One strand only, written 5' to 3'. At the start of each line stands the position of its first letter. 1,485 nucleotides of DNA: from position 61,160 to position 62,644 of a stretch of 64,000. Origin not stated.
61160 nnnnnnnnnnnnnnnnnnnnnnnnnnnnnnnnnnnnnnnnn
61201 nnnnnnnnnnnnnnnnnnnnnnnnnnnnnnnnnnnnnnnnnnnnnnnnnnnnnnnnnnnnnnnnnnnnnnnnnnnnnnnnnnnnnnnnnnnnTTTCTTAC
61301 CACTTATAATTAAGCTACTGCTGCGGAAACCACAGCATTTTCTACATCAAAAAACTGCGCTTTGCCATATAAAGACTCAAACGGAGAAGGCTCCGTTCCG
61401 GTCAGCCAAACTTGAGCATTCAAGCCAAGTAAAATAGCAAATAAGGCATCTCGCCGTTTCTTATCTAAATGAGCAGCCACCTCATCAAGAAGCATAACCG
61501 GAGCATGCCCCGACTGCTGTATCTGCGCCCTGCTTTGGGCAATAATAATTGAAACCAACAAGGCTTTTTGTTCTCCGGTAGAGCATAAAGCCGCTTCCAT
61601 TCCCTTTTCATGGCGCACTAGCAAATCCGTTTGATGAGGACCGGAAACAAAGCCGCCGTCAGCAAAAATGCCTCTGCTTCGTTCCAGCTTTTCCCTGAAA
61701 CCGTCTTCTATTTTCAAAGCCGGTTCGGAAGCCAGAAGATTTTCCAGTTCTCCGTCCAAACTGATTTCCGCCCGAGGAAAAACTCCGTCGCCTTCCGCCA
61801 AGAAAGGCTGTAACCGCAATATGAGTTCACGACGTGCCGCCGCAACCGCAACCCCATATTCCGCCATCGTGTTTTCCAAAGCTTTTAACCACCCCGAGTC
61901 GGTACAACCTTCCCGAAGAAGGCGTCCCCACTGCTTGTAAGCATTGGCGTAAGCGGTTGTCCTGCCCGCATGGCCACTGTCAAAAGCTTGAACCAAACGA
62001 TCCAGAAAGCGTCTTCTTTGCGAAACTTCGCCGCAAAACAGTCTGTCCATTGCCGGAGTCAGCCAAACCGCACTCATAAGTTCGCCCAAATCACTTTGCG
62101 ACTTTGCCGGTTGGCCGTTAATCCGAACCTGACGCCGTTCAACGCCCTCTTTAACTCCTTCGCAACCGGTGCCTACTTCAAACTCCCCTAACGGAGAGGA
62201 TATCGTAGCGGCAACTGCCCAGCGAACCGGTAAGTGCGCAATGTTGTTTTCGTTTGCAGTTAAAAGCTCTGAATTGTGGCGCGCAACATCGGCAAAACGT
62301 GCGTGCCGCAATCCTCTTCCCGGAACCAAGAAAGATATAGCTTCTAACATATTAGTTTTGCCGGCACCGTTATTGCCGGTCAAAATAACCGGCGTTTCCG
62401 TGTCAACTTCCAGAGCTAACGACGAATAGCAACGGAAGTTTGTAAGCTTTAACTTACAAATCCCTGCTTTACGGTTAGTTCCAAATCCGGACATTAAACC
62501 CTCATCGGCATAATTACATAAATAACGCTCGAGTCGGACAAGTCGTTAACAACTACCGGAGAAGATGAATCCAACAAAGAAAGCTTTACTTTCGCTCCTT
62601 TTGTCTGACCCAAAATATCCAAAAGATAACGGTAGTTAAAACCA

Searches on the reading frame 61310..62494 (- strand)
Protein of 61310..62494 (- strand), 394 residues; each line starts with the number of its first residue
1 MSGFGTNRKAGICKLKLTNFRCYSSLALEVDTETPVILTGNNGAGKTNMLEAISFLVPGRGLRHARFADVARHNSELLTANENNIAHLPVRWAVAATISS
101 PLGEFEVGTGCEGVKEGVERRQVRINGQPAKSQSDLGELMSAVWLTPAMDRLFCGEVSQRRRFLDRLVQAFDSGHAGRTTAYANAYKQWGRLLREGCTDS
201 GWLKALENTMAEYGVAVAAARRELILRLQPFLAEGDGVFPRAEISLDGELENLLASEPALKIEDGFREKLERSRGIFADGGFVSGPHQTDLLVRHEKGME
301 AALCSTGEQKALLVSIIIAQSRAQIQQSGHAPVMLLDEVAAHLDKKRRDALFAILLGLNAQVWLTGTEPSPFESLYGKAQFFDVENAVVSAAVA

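Call 54: search_protein_families(library=pfam, max_evalue=0.00001, proteins=[window:61310-62494:-])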
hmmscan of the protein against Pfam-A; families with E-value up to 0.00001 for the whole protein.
window:61310-62494:- (394 aa): 4 families
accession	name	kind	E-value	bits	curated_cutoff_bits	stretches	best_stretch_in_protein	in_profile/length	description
PF02463.25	SMC_N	-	6.1e-21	75.3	40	1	13-364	3-194/220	RecF/RecN/SMC N terminal domain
PF13304.12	AAA_21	-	2.1e-08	35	27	0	37-56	3-22/304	AAA domain, putative AbiEii toxin, Type IV TA system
PF13175.12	AAA_15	-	2.5e-07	31.1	32.1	1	12-57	3-47/374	AAA ATPase domain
PF13476.12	AAA_23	-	7e-07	30.5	27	1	14-59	1-45/201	AAA domain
